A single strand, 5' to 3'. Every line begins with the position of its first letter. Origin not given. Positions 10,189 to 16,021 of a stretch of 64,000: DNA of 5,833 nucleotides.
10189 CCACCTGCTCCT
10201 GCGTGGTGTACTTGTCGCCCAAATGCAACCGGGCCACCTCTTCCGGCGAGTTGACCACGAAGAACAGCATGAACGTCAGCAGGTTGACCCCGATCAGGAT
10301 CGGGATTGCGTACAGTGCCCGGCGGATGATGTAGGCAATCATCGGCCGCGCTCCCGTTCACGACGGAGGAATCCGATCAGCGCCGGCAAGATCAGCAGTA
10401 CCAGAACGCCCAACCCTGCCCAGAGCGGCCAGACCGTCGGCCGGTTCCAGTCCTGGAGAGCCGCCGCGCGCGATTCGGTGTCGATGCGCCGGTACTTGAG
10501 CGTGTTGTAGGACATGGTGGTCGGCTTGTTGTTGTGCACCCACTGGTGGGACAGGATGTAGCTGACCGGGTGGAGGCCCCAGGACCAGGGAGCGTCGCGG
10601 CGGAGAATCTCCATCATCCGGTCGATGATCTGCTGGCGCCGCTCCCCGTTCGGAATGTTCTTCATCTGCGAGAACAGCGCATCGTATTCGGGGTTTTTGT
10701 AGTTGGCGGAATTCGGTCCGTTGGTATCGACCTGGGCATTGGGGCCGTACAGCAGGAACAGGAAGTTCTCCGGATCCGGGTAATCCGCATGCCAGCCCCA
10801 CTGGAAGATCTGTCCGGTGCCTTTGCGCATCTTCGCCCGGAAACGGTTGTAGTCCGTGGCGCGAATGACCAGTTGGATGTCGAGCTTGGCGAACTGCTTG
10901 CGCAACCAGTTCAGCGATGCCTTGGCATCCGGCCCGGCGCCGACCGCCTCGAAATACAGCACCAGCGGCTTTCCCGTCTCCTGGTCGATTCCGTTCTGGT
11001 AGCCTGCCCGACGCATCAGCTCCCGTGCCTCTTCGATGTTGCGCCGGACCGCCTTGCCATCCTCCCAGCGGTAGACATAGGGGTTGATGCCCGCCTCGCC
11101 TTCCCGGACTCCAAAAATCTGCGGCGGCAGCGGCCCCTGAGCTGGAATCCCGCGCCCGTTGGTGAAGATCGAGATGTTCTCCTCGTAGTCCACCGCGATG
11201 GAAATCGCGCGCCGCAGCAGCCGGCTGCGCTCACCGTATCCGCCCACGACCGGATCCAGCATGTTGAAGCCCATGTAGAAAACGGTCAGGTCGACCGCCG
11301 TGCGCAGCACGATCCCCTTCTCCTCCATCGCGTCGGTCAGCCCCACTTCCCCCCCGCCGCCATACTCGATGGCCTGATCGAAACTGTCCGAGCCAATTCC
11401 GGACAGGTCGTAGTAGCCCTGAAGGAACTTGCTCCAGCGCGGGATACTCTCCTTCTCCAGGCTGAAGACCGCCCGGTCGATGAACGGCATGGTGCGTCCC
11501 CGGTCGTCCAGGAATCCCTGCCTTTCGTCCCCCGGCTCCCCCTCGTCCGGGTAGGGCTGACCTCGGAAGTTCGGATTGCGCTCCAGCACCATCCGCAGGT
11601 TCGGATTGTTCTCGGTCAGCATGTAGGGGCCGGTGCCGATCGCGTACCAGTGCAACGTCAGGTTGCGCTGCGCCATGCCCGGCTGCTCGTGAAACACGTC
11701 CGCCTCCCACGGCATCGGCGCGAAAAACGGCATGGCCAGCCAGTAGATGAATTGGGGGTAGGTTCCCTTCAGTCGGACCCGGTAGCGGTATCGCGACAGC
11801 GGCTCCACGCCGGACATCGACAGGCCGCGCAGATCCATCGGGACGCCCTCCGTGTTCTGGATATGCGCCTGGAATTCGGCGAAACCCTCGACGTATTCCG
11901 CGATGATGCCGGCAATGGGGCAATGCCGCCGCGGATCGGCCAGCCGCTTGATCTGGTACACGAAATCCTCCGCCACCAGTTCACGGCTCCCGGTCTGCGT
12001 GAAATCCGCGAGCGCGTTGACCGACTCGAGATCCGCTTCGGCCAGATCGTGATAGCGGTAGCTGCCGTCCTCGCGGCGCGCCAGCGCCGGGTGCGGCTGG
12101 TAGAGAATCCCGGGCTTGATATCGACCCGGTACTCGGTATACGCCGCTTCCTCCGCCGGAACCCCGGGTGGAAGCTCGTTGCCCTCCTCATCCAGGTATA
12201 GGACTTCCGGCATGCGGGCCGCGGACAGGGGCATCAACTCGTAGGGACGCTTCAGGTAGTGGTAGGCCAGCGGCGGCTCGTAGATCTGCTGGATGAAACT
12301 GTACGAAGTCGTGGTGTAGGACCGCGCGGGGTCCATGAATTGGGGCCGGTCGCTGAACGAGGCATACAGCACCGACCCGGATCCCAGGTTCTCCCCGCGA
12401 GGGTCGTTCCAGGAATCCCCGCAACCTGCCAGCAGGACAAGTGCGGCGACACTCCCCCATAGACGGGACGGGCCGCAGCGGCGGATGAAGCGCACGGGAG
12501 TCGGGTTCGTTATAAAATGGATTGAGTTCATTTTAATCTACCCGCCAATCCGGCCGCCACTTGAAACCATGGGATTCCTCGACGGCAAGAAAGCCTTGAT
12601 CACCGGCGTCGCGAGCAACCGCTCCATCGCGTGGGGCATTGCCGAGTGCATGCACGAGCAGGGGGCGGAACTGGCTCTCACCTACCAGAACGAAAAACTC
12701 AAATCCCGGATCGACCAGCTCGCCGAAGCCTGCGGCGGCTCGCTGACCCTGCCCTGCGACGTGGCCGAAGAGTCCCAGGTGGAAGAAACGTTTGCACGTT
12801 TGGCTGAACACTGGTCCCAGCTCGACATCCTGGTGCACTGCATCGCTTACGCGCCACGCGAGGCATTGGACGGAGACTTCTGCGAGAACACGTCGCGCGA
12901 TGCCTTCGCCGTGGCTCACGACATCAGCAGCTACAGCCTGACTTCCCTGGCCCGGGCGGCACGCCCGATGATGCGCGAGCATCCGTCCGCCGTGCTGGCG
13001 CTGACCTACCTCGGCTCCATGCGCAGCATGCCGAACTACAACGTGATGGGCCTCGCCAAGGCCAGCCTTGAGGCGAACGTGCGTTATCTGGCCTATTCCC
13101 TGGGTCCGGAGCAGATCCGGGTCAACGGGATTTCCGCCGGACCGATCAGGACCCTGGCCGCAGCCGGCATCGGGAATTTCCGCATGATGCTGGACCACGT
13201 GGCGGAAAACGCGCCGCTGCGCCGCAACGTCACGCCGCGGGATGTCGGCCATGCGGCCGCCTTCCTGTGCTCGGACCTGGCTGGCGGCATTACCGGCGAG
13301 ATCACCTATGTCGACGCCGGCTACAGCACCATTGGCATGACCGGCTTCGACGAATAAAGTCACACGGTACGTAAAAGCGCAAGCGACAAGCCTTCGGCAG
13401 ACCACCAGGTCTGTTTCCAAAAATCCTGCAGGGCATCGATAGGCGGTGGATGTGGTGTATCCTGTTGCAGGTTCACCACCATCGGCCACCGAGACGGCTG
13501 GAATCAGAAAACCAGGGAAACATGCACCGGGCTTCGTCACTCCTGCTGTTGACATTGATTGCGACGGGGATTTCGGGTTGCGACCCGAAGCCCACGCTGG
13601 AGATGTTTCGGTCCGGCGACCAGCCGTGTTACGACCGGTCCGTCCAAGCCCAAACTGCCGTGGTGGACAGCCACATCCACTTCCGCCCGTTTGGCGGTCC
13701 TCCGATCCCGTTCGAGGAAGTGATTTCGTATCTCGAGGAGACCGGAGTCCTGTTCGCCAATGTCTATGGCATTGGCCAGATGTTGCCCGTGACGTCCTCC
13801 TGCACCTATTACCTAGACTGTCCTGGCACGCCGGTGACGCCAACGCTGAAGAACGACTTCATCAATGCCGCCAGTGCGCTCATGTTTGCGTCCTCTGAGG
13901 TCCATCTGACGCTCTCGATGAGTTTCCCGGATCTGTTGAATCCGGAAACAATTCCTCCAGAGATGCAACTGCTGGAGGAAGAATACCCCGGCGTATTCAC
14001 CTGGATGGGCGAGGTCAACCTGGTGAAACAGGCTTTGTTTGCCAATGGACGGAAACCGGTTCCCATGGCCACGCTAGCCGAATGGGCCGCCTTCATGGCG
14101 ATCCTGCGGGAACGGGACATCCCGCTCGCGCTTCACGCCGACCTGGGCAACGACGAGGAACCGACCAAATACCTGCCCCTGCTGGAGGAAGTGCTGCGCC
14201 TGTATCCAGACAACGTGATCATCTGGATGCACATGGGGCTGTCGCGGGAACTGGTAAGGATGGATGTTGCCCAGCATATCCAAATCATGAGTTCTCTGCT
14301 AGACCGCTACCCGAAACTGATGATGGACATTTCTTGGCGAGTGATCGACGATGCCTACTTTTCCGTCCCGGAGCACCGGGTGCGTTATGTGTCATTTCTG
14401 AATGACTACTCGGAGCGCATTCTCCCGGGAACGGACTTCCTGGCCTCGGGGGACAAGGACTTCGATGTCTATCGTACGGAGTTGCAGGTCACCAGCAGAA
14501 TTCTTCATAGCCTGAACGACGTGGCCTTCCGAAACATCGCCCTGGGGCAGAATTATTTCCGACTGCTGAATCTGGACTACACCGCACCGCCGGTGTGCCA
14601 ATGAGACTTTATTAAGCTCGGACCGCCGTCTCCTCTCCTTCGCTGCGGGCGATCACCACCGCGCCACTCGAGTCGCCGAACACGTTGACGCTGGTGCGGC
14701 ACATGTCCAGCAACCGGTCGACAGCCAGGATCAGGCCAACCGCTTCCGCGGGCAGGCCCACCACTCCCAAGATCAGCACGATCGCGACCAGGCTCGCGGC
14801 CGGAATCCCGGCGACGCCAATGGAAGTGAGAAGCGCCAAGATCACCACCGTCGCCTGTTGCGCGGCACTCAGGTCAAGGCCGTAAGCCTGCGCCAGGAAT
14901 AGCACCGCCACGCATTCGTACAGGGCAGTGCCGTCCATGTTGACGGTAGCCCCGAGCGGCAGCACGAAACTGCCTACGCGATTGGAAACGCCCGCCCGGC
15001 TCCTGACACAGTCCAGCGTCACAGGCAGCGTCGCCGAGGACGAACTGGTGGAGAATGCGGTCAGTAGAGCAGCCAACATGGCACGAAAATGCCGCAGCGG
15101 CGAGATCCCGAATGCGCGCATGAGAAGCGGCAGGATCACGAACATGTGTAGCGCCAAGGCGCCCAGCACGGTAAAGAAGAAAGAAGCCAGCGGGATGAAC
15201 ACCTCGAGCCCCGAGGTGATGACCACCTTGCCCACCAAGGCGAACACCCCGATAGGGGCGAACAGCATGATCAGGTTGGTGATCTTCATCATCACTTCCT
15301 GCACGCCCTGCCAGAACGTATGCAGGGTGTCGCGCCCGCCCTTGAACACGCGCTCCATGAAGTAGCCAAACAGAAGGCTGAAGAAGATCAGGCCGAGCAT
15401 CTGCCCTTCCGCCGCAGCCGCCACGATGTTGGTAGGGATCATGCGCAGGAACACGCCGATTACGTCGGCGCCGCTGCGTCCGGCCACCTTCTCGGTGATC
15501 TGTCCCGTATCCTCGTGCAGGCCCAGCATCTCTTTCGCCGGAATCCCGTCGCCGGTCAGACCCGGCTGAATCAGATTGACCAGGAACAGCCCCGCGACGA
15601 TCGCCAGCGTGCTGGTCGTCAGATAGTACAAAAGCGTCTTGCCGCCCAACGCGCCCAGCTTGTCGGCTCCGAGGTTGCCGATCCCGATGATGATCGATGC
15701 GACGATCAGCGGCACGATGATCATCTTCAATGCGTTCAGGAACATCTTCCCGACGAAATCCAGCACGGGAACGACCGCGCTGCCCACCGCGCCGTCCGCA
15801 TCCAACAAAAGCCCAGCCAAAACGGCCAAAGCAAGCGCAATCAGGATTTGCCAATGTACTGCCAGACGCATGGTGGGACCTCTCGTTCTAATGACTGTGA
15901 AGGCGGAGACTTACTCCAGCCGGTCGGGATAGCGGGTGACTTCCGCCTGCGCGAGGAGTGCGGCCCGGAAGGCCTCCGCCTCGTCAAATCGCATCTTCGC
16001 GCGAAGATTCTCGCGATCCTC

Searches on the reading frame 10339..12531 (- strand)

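Call 34: search_protein_families(library=pfam, proteins=[window:10339-12531:-], max_evalue=0.00001)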
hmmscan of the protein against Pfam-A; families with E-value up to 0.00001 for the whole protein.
window:10339-12531:- (730 aa): 1 family
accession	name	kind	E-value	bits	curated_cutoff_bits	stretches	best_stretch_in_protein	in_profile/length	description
PF00496.27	SBP_bac_5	-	5.1e-43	148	32.4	1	184-599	34-365/368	Bacterial extracellular solute-binding proteins, family 5 Middle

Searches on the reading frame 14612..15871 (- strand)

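Call 34: search_protein_families(library=pfam, proteins=[window:14612-15871:-], max_evalue=0.00001)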
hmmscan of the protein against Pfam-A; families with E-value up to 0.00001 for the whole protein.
window:14612-15871:- (419 aa): 1 family
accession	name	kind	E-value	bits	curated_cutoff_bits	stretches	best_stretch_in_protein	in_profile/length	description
PF00375.23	SDF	-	7e-122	407.6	27.9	1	6-409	2-386/387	Sodium:dicarboxylate symporter family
